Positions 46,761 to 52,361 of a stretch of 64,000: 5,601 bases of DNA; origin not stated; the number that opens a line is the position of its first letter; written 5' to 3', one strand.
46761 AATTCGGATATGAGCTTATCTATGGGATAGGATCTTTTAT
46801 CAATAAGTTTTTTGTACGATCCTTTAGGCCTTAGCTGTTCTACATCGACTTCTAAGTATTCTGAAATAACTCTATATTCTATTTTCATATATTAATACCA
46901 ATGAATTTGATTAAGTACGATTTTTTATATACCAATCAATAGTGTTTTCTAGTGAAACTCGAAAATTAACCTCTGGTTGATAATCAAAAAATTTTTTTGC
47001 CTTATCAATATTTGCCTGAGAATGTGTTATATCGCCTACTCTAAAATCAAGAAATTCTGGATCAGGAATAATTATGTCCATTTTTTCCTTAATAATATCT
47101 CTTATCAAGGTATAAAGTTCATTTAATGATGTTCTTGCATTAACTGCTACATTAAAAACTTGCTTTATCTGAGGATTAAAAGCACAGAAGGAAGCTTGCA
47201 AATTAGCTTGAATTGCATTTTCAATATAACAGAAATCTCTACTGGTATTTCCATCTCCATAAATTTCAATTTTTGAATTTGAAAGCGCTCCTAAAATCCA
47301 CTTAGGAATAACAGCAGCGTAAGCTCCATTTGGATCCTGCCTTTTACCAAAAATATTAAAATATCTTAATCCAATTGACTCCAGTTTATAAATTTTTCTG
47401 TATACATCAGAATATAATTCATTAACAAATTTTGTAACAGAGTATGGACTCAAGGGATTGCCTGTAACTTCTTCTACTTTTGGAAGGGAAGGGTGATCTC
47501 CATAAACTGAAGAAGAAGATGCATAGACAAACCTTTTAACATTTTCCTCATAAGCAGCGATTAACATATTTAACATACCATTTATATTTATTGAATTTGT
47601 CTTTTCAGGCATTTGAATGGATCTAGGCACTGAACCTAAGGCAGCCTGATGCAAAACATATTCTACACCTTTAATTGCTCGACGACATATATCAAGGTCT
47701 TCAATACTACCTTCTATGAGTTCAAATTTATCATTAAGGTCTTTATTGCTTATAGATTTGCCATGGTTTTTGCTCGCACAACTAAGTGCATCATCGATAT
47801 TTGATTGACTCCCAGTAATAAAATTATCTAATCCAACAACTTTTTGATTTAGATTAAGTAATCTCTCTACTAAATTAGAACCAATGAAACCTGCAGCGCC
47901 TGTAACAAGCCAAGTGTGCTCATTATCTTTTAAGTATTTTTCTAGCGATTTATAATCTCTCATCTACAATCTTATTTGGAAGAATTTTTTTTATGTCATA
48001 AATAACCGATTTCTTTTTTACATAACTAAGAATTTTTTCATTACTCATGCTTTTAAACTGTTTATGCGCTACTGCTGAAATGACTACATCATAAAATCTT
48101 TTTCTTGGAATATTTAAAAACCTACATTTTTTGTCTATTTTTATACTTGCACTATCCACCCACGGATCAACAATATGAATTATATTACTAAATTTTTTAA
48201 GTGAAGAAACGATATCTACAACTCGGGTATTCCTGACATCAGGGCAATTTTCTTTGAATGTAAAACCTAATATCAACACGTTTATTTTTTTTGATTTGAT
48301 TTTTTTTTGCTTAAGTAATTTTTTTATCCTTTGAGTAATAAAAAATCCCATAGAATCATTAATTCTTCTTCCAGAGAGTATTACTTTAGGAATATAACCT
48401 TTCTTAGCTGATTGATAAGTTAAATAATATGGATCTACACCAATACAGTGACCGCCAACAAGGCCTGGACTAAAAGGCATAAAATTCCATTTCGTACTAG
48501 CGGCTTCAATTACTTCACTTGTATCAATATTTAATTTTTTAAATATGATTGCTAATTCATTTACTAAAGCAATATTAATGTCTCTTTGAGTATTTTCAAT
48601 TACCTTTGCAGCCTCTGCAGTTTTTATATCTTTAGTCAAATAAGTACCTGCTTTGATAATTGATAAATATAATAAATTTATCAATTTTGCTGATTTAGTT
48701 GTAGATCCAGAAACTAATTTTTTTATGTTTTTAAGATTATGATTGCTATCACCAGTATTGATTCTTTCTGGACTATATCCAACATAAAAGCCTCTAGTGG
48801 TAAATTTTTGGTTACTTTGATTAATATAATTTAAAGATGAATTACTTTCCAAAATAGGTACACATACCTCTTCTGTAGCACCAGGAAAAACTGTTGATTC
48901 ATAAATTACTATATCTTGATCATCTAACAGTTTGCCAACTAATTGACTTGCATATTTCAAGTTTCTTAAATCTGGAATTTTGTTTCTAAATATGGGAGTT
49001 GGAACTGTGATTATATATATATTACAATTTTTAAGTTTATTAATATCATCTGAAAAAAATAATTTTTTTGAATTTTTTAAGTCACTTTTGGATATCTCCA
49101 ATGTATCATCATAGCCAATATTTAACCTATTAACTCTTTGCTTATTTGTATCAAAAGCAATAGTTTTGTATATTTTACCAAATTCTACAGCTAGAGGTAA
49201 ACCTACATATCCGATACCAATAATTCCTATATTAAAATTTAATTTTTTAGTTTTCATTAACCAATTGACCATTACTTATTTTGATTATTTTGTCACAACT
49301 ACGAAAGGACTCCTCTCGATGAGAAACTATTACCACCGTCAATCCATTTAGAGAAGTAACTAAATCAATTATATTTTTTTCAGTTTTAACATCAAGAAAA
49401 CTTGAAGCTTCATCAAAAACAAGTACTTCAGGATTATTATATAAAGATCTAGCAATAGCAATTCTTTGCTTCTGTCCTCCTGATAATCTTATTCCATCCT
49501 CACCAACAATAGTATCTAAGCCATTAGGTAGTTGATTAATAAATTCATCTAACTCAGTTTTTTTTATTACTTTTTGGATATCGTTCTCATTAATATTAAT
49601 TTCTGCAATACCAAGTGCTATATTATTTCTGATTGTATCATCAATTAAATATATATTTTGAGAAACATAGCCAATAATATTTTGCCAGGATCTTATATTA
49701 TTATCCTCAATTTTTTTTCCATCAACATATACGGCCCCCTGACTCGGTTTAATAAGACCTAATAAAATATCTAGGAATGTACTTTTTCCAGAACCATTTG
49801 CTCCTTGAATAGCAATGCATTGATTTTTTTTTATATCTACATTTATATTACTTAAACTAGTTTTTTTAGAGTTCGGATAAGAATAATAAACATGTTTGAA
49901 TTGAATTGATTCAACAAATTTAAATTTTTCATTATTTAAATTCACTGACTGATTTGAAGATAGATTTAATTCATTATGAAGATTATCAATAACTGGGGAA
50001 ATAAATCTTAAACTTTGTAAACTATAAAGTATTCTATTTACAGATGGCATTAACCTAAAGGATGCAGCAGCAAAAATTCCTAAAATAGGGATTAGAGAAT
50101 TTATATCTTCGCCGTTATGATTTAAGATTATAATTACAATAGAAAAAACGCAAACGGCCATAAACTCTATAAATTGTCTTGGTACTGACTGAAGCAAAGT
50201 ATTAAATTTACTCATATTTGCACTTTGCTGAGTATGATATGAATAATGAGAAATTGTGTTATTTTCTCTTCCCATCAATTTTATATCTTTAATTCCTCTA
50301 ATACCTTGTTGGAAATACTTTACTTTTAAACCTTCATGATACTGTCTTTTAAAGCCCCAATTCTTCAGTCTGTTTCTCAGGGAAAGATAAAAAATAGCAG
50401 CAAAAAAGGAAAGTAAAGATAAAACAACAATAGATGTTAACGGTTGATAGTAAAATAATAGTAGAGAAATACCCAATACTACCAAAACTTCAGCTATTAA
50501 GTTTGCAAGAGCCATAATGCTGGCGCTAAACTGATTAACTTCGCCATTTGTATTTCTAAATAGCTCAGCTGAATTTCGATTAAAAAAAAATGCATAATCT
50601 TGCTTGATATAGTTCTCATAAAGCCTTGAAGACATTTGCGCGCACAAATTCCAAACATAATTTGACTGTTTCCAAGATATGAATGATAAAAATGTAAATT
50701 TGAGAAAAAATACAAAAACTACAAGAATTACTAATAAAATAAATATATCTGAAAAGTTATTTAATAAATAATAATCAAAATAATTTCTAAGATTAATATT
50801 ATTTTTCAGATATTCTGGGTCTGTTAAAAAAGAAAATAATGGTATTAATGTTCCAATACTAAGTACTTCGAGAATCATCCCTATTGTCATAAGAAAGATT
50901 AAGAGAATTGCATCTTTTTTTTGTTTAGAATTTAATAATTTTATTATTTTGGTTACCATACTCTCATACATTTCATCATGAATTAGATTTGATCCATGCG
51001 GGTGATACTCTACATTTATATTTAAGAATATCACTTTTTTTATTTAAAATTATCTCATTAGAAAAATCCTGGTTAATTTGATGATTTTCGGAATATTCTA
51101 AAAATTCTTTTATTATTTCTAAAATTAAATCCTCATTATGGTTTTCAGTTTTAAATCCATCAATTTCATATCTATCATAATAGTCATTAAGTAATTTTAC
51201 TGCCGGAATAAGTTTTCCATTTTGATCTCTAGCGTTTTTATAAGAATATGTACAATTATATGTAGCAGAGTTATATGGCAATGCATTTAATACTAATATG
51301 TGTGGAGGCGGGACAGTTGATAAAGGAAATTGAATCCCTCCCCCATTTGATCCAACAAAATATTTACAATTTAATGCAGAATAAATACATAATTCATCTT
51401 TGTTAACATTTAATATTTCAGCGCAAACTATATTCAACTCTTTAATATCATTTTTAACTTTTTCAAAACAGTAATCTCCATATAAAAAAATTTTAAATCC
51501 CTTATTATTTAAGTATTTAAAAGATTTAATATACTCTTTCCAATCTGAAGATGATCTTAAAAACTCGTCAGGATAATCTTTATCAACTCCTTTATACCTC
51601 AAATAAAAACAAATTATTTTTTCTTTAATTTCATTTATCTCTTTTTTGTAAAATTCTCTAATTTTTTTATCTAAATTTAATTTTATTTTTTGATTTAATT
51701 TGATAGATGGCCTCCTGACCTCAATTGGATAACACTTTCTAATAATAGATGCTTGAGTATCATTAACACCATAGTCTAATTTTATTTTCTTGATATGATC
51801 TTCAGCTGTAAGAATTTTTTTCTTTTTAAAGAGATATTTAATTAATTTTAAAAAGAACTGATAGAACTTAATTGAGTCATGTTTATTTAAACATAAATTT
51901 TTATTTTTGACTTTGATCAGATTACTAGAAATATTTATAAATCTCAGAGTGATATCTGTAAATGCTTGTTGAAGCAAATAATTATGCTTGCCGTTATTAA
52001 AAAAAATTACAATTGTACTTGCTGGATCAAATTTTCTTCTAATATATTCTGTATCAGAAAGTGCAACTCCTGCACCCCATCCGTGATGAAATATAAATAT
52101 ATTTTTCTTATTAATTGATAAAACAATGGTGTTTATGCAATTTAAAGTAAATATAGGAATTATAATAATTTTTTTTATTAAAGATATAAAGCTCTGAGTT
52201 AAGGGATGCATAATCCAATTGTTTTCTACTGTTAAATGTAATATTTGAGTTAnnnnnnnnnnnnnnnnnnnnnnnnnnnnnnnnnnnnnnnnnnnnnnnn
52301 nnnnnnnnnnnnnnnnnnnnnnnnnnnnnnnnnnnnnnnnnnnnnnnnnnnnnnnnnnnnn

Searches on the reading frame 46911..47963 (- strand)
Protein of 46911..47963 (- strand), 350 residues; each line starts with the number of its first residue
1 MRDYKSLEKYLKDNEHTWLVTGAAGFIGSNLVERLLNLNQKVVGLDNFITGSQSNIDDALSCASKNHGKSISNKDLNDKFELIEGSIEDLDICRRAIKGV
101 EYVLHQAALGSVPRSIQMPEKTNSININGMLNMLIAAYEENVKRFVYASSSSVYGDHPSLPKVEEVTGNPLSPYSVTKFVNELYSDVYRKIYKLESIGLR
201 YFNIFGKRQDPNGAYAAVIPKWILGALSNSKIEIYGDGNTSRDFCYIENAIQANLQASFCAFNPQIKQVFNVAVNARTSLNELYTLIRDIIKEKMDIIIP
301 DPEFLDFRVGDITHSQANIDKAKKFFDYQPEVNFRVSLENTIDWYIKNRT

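Call 8: search_protein_families(library=pfam, proteins=[window:46911-47963:-], max_evalue=0.001)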
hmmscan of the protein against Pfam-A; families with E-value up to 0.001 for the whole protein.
window:46911-47963:- (350 aa): 8 families
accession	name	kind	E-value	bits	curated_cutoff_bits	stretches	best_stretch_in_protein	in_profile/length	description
PF01370.27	Epimerase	-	2.2e-55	188.1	20.9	1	18-272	1-239/240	NAD dependent epimerase/dehydratase family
PF16363.11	GDP_Man_Dehyd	-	1.2e-45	156.8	27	1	19-338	1-329/332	GDP-mannose 4,6 dehydratase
PF01073.25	3Beta_HSD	-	8e-19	68.2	22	1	19-257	1-228/280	3-beta hydroxysteroid dehydrogenase/isomerase family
PF02719.21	Polysacc_synt_2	-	2.4e-15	56.9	20.2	1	19-206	2-173/293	Polysaccharide biosynthesis protein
PF07993.18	NAD_binding_4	-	2.1e-08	34.1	20.1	1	20-159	1-146/258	Male sterility protein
PF13460.12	NAD_binding_10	-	1.2e-07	32.2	27.2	1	77-159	38-107/184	NAD(P)H-binding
PF04321.23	RmlD_sub_bind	-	1.3e-05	24.9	27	1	19-182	4-133/287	RmlD substrate binding domain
PF05368.20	NmrA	-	0.00015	21.9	27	1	17-150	4-107/298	NmrA-like family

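Call 74: search_protein_families(library=ncbifam, proteins=[window:46911-47963:-], max_evalue=0.00001)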
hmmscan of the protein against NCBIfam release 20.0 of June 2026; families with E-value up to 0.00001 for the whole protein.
window:46911-47963:- (350 aa): 26 families (the best 25 are shown)
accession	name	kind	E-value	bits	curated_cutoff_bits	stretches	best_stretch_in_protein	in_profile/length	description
NF011728.1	PRK15181.1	equivalog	1.6e-119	399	760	1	2-348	2-340/348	Vi polysaccharide biosynthesis UDP-N-acetylglucosaminuronic acid C-4 epimerase TviC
TIGR04180.1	EDH_00030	hypoth_equivalog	1.3e-43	149.2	475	1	19-332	2-296/297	NAD-dependent 4,6-dehydratase LegB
TIGR01179.1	galE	equivalog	1.3e-39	136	262.3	1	19-348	3-328/332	UDP-glucose 4-epimerase GalE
TIGR01181.1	dTDP_gluc_dehyt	equivalog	9.7e-39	133.3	365.1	1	18-349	2-315/321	dTDP-glucose 4,6-dehydratase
TIGR02197.1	heptose_epim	equivalog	7.1e-35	120.7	274.6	1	19-347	2-315/316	ADP-glyceromanno-heptose 6-epimerase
NF007956.0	PRK10675.1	subfamily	5.7e-23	81.6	394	1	19-209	4-185/338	UDP-glucose 4-epimerase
NF007490.0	PRK10084.1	subfamily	4e-20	72.1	649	1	19-349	4-338/361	dTDP-glucose 4,6-dehydratase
NF007582.0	PRK10217.1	equivalog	2.4e-17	63.1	698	1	18-349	4-335/355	dTDP-glucose 4,6-dehydratase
TIGR03466.1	HpnA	hypoth_equivalog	2.7e-15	56.1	367.65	1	18-165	3-128/327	hopanoid-associated sugar epimerase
NF008360.0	PRK11150.1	equivalog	2.6e-14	53.1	452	1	19-320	3-281/310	ADP-glyceromanno-heptose 6-epimerase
TIGR02622.1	CDP_4_6_dhtase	equivalog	5.6e-14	52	278.45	1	16-346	5-331/352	CDP-glucose 4,6-dehydratase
TIGR01472.1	gmd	equivalog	1.3e-13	50.9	415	1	19-252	4-233/342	GDP-mannose 4,6-dehydratase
NF042423.1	oxyalk_red_Shew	equivalog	1.9e-13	50.2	580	1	81-259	52-222/331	2-alkyl-3-oxoalkanoate reductase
NF042422.1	oxyalk_red_OleD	equivalog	5.5e-13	49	580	1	19-257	4-214/329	2-alkyl-3-oxoalkanoate reductase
NF041015.1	UDPsulfquin_syn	equivalog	1.2e-12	47.5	575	1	19-141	4-134/384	UDP-sulfoquinovose synthase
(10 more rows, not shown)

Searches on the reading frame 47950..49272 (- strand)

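Call 8: search_protein_families(library=pfam, proteins=[window:47950-49272:-], max_evalue=0.001)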
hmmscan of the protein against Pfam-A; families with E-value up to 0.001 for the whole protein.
window:47950-49272:- (440 aa): 3 families
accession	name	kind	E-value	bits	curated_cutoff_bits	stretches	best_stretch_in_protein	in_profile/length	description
PF03721.20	UDPG_MGDP_dh_N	-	9e-31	107.3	27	1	14-196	2-181/187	UDP-glucose/GDP-mannose dehydrogenase family, NAD binding domain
PF00984.24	UDPG_MGDP_dh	-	1.2e-24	86.7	25.4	1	217-306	1-93/94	UDP-glucose/GDP-mannose dehydrogenase family, central domain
PF03720.21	UDPG_MGDP_dh_C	-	3e-20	73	30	1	333-431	1-101/103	UDP-glucose/GDP-mannose dehydrogenase family, UDP binding domain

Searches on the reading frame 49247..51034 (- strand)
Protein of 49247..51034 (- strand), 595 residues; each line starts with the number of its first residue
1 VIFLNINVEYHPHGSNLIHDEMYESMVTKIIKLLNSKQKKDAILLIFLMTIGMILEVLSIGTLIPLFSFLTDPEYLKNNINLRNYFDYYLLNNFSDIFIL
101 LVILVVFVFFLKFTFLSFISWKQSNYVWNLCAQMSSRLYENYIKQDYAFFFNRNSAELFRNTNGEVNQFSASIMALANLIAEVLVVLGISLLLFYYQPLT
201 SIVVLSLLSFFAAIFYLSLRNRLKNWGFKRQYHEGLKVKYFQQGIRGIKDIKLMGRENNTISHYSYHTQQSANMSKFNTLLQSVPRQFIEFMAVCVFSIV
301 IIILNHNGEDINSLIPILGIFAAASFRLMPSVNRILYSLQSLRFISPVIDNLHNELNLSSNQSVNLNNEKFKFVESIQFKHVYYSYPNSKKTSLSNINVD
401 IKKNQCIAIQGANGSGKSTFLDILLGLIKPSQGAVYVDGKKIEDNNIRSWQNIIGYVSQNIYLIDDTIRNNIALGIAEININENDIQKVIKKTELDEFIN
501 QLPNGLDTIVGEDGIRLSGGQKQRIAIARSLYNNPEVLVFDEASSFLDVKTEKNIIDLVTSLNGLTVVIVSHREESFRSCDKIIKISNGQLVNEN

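Call 8: search_protein_families(library=pfam, proteins=[window:49247-51034:-], max_evalue=0.001)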
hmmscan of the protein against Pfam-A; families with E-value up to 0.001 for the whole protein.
window:49247-51034:- (595 aa): 5 families
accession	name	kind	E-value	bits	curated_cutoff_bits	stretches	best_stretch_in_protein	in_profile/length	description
PF00005.33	ABC_tran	-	5.2e-32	111.7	25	1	394-544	1-136/137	ABC transporter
PF02463.25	SMC_N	-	2.1e-09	37.5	40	1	404-588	24-213/220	RecF/RecN/SMC N terminal domain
PF00664.28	ABC_membrane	-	7.8e-08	32.8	28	1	43-303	5-249/274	ABC transporter transmembrane region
PF13304.12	AAA_21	-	1.3e-07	32.4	27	0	408-433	3-31/304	AAA domain, putative AbiEii toxin, Type IV TA system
PF13555.12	AAA_29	-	3.5e-05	23.9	27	1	398-432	16-50/61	P-loop containing region of AAA domain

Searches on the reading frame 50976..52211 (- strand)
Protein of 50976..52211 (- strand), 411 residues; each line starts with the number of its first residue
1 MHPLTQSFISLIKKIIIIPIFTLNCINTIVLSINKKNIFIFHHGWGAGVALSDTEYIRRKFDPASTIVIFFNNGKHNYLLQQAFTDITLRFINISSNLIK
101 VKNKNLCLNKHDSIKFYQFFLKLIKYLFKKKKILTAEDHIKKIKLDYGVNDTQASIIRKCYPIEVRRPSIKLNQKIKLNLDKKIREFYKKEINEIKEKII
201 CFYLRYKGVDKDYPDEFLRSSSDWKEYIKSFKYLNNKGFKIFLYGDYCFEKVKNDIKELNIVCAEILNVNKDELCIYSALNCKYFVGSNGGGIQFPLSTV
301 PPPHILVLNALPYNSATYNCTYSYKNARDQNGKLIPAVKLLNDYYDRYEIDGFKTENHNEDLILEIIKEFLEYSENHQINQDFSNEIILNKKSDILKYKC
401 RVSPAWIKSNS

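Call 8: search_protein_families(library=pfam, proteins=[window:50976-52211:-], max_evalue=0.001)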
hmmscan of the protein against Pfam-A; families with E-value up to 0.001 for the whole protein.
window:50976-52211:- (411 aa): 0 families

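Call 13: search_protein_families(library=ncbifam, proteins=[window:50976-52211:-], max_evalue=0.001)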
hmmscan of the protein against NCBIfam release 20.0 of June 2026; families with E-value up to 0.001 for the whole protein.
window:50976-52211:- (411 aa): 1 family
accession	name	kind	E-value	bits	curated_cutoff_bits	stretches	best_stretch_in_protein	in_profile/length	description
TIGR04372.1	glycosyl_04372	domain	3.4e-10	39.7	45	1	198-377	2-189/207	TIGR04372 family glycosyltransferase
